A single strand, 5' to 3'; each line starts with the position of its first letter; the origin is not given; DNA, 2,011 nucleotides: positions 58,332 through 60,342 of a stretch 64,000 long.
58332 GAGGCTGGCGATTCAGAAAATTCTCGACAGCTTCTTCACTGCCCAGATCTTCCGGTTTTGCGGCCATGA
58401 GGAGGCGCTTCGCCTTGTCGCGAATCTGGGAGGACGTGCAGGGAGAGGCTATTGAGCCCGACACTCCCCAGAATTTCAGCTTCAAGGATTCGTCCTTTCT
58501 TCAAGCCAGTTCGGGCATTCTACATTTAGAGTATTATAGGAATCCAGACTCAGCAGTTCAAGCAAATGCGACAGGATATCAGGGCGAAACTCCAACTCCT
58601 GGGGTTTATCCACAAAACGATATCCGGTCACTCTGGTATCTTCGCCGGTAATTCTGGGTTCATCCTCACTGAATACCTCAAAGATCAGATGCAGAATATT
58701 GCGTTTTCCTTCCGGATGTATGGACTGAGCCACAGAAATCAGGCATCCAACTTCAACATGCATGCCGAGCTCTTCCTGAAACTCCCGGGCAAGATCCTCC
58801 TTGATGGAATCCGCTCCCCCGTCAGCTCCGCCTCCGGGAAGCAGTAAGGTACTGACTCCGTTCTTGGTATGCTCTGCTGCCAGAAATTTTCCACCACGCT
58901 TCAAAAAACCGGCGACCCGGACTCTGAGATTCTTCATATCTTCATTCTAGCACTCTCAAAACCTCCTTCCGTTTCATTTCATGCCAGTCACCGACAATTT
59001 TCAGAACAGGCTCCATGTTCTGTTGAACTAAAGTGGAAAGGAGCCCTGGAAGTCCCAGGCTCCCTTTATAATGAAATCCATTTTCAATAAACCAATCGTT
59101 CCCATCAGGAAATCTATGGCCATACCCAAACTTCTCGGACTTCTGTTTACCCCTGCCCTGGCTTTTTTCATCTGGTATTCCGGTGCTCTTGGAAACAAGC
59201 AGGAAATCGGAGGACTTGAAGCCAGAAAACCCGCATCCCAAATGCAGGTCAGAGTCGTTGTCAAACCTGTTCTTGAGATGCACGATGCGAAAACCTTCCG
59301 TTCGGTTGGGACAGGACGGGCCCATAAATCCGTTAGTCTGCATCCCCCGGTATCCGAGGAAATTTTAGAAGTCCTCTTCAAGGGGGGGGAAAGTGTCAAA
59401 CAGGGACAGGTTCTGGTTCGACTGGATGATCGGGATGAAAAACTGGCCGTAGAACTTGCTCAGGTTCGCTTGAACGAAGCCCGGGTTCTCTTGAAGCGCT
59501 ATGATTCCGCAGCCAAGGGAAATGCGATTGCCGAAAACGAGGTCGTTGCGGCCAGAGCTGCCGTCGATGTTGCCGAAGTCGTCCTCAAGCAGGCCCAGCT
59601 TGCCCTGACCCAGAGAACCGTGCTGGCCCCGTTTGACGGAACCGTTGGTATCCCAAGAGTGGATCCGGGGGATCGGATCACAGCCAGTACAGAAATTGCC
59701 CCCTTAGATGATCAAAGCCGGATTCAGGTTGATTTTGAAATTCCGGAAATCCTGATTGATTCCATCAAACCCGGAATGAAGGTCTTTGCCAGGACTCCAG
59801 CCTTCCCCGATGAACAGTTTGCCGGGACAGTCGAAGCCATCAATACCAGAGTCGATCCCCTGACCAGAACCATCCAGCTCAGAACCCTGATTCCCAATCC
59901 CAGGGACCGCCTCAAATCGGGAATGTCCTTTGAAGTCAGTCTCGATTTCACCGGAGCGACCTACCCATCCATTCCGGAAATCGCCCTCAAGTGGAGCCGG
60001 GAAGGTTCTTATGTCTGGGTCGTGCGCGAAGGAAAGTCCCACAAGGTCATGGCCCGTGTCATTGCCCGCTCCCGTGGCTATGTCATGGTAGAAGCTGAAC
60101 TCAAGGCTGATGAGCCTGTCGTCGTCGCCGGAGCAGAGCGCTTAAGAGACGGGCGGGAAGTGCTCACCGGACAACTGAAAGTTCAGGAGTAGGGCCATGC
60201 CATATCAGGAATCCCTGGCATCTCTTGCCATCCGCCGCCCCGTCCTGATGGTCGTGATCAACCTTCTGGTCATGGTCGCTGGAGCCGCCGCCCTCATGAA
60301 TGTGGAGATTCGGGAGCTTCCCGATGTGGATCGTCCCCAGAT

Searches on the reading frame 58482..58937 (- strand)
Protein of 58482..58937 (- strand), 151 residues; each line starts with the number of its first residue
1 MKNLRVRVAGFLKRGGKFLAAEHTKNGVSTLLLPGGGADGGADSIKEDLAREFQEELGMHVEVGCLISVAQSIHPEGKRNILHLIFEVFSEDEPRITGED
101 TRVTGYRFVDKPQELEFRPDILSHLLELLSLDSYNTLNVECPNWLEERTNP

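Call 35: search_protein_families(library=pfam, proteins=[window:58482-58937:-], max_evalue=0.00001)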
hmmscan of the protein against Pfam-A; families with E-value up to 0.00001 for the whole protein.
window:58482-58937:- (151 aa): 1 family
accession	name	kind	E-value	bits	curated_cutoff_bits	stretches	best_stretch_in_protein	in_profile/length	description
PF00293.34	NUDIX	-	4.5e-07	30.4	21.1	1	5-110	3-114/134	NUDIX domain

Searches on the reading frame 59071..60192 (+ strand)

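Call 35: search_protein_families(library=pfam, proteins=[window:59071-60192:+], max_evalue=0.00001)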
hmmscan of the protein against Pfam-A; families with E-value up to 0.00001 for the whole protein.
window:59071-60192:+ (373 aa): 2 families
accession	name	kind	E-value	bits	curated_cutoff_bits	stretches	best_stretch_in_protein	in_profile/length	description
PF16576.10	HlyD_D23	-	1.3e-24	87.1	30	1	94-285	26-212/214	Barrel-sandwich domain of CusB or HlyD membrane-fusion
PF13437.12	HlyD_3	-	3.8e-16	60.2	22.2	1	183-284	1-106/106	HlyD family secretion protein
